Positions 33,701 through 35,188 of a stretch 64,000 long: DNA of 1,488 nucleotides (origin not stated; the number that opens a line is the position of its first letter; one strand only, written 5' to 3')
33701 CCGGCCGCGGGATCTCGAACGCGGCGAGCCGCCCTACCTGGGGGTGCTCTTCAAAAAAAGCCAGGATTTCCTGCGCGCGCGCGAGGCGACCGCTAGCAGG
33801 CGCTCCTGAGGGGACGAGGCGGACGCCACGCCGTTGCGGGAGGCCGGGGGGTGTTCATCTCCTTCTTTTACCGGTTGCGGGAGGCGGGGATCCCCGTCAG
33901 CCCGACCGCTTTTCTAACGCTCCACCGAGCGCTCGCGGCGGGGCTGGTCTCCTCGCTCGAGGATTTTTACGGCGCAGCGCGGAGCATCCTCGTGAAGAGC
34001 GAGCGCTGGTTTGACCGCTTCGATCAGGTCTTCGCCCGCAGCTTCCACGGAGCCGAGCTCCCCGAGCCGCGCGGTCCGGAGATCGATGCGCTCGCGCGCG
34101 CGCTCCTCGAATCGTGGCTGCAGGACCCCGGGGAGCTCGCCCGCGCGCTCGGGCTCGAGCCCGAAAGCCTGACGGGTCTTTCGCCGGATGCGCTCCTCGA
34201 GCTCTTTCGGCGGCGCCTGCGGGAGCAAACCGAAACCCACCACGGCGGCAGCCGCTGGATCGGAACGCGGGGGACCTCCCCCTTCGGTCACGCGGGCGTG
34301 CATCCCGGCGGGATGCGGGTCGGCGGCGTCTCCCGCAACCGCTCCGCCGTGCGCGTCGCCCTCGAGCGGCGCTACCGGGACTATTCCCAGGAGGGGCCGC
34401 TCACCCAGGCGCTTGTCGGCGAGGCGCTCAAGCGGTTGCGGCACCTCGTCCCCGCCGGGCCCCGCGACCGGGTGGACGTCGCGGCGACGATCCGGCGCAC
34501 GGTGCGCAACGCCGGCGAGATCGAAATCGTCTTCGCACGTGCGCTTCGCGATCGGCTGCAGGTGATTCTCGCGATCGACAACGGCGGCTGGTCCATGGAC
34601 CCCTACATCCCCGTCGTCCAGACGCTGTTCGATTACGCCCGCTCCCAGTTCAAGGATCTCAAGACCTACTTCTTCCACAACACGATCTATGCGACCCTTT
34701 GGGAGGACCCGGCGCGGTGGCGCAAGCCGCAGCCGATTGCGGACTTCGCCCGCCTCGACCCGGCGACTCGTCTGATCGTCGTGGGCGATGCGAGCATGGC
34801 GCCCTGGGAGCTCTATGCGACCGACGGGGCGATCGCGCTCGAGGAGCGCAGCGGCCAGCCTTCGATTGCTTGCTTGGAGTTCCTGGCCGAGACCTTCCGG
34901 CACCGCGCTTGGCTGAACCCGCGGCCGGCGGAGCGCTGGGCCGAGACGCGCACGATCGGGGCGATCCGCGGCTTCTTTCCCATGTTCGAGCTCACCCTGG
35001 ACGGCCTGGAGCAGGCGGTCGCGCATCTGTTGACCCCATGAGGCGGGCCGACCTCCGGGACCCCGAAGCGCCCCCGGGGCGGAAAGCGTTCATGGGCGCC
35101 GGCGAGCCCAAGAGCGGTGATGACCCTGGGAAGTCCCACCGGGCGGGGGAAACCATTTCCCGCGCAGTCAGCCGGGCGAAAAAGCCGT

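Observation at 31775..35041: MetE/UROD-fold protein in an operon with a MoxR AAA+ ATPase and a CoxE-like VWA protein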

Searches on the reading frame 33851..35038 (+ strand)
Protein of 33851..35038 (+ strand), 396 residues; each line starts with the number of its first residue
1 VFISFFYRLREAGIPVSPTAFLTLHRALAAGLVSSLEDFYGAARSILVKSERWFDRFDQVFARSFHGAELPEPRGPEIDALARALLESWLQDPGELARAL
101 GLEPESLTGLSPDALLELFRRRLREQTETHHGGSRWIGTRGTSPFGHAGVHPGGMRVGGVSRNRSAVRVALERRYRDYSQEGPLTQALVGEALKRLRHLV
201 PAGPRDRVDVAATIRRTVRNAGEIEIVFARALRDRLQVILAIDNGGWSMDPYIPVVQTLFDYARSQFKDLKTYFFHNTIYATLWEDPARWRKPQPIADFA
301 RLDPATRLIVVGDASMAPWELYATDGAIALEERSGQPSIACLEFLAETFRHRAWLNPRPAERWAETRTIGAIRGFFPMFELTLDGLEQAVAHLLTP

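Call 3: search_protein_families(library=pfam, proteins=[window:33851-35038:+], max_evalue=0.1)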
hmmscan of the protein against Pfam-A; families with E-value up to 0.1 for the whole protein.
window:33851-35038:+ (396 aa): 1 family
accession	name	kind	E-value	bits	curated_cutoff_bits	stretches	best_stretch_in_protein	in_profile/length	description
PF05762.20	VWA_CoxE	-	6.3e-06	26.2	26.4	1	190-276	11-97/222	VWA domain containing CoxE-like protein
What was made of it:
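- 33851..35041 (+): VWA-domain partner protein, 396 aa. It has a helical N-terminal domain, an invariant Gly-rich stretch (about residues 130-158) and a C-terminal VWA-like domain with a variant MIDAS (D243-N-G-G-W-S248 … D313). Pfam VWA_CoxE scores 26.2 bits against a 26.4-bit cut-off, covering residues 190-276 (call 3).
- On VWA_CoxE (PF05762): The score is 26.2 bits against a 26.4-bit cut-off, and only profile positions 11-97 of 222 are matched (call 3).
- Checked: VWA_CoxE scores 26.2 bits for gene 3, just under its 26.4-bit cut-off (call 3).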

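Call 4: search_protein_families(library=ncbifam, proteins=[window:33851-35038:+], max_evalue=0.1)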
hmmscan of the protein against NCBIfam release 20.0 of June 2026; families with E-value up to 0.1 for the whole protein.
window:33851-35038:+ (396 aa): 2 families
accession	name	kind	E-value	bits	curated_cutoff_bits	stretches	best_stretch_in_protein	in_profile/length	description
NF041121.1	SAV_2336_NTERM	domain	1e-06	28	200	1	189-362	107-281/475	SAV_2336 N-terminal domain-related protein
NF047783.1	VWA_dom_MadC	equivalog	0.017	14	600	1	5-73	9-77/498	MadC family VWA domain-containing protein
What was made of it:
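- Weak similarity of the VWA region to the SAV_2336 N-terminal domain model (28 bits against a 200-bit cut-off, call 4).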

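Call 7: search_protein_families(library=padloc, proteins=[window:33851-35038:+], max_evalue=0.1)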
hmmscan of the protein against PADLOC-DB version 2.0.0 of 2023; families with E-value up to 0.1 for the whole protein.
window:33851-35038:+ (396 aa): 0 families

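Call 37: search_dna_similar(query=window:33851-35038:+, collection=plasmids, mode=protein, max_rows=25)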
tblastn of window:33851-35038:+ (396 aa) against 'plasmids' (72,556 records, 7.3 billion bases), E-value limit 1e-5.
Records with a match: 18; places in all: 18; records where one place covers at least 80% of the query: 14.
Best place of each record, by identity: <60% 18.
By first word of the organism name: Paracoccus 5; Acinetobacter 4; Ralstonia 3; Nostoc 2; Pseudorhodobacter 1; Aeromonas 1; Crinalium 1; Anabaena 1.
By predicted mobility (MOB-suite, as given by PLSDB): non-mobilizable 10; conjugative 4; mobilizable 4.
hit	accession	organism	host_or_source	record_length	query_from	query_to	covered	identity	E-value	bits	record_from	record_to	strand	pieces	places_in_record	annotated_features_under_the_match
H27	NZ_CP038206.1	Paracoccus pantotrophus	single cell,soil associated with ...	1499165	1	390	98%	38.7%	2e-55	203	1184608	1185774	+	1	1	none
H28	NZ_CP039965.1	Pseudorhodobacter turbinis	single bacterial isolate,Turban shell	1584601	1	393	99%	38.1%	5e-58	211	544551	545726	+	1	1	record has no annotation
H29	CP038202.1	Paracoccus ferrooxidans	single cell,bioreactor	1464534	1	390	98%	38.2%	1e-53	198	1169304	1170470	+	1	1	VWA domain-containing protein | hypothetical protein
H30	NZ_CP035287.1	Paracoccus versutus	whole organism,soil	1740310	1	390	98%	38.2%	4e-53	197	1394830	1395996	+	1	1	none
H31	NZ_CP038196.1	Paracoccus versutus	single cell,soil adjacent to the roots ...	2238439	1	390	98%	38.2%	4e-53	197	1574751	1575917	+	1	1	none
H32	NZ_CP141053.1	Paracoccus denitrificans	-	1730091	1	390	98%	38.2%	7e-53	196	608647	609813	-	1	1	none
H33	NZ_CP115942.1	Ralstonia syzygii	Musa sp.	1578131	1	390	98%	37.7%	6e-61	220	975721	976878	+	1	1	none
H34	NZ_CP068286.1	Ralstonia syzygii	Musa balbisiana cultivar Kepok,banana ...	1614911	1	390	98%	37.7%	6e-61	220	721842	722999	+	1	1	record has no annotation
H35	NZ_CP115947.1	Ralstonia solanacearum MolK2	Musa sp.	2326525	1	390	98%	37.7%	4e-60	217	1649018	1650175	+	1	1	record has no annotation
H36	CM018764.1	Acinetobacter baumannii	Homo sapiens,cerebrospinal fluid of ...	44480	1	393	99%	37.3%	2e-62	224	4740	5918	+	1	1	VWA domain-containing protein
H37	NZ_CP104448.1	Acinetobacter baumannii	Homo sapiens,sputum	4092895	1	393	99%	37.3%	2e-62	224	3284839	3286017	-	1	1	none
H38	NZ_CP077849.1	Acinetobacter baumannii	Homo sapiens,Rectal swab_P28_BU14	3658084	1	393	99%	37.3%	3e-62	224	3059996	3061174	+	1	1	none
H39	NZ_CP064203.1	Acinetobacter baumannii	Homo sapiens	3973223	1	393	99%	37.3%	3e-62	224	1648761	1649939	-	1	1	none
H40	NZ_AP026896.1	Aeromonas caviae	Microbe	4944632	1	393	99%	34.4%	8e-49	184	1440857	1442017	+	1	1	none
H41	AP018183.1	Nostoc carneum NIES-2107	-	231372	160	393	59%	28.3%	2e-12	76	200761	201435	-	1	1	hypothetical protein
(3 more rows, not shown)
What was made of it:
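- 33851..35041 (+): Full-length orthologues at 34-39% identity occur in Acinetobacter, Aeromonas, Ralstonia and Paracoccus (call 37).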

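Call 39: get_annotated_region(hit=H29, flank=6000)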
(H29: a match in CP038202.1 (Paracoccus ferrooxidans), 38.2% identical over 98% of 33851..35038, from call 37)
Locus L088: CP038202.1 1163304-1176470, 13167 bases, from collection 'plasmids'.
description: Paracoccus ferrooxidans strain NCCB 100066 plasmid pFER4, complete sequence
organism: Paracoccus ferrooxidans (NCBI taxid 327104)
taxonomy: Bacteria; Pseudomonadota; Alphaproteobacteria; Rhodobacterales; Paracoccaceae; Paracoccus; Paracoccus ferrooxidans
host: -; source: single cell,bioreactor; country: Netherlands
typing (MOB-suite, as given by PLSDB): non-mobilizable; replicon rep_cluster_746; mating-pair formation MPF_T
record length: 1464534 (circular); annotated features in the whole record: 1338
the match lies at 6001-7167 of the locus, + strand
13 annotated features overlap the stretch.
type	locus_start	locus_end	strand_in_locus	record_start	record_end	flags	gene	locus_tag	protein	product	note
CDS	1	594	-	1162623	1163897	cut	coaBC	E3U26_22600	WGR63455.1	bifunctional phosphopantothenoylcysteine decarboxylase/phosphopantothenate--cysteine ligase CoaBC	-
CDS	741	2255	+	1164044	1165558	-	-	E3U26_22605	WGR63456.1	ATP-binding protein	-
CDS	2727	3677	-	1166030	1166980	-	gshB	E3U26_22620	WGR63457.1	glutathione synthase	-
CDS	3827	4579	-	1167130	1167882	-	-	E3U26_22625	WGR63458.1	RlmE family RNA methyltransferase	-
CDS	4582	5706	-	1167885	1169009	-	-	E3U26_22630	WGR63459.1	Ppx/GppA family phosphatase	-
CDS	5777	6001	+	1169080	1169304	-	-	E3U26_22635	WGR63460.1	hypothetical protein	-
CDS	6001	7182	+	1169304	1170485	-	-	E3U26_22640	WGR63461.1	VWA domain-containing protein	-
CDS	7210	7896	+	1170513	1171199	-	-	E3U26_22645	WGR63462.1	peptidase M48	-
CDS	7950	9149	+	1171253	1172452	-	-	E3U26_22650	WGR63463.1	hypothetical protein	-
CDS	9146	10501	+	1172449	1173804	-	-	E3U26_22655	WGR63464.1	cytochrome P450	-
CDS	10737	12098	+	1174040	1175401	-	-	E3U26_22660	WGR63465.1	aminotransferase class III-fold pyridoxal phosphate-dependent enzyme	-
CDS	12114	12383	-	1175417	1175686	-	-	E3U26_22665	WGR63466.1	DUF3572 family protein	-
CDS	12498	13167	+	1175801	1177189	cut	-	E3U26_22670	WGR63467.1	diguanylate cyclase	-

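Call 59: search_solved_structures(query=window:33851-35038:+, max_evalue=1)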
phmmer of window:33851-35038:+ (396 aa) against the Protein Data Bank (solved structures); distinct sequences matched with E-value up to 1: 0.

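Call 82: predict_structure(protein=window:33851-35038:+)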
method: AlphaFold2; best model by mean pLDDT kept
length: 396 residues; sequences in the alignment: 1
mean_pLDDT: 51.0   pTM: 0.38
mean pLDDT of the five models: 51.0, 42.6, 41.3, 40.0, 39.2
residues with pLDDT >= 90: 0; 70-90: 106; 50-70: 43; < 50: 247
segments of 3 or more residues with pLDDT < 50: 67-70, 130-188, 196-239, 241-252, 269-396
pLDDT, mean of each block of 10 residues (from residue 1): 83 86 77 71 79 85 64 68 83 83 85 84 70 31 29 32 33 39 47 49 41 43 44 45 45 51 51 30 30 32 32 32 31 35 41 31 32 30 43 38
secondary structure, 60 per line:
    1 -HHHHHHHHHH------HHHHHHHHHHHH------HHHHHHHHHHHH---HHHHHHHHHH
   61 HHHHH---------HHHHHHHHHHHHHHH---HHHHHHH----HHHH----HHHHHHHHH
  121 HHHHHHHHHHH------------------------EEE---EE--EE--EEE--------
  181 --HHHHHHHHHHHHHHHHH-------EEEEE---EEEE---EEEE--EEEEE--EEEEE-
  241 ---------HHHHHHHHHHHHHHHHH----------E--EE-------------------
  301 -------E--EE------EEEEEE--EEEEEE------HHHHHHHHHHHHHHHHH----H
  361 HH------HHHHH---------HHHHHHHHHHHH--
elements in order: H2-11 H18-29 H36-47 H51-65 H75-89 H93-99 H104-107 H112-131 E156-158 E170-172 H183-199 E207-211 E215-218 E222-225 E228-232 E235-239 H250-266 E319-324 E327-332 H339-355 H369-373 H383-394
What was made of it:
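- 33851..35041 (+): The single-sequence AF2 model was poor (pLDDT 51, call 82) and was not used.
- On VWA_CoxE (PF05762): The single-sequence structure model was too poor to judge the fold (call 82).
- Tried and rejected: It was too poor to use (pLDDT 51, call 82).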
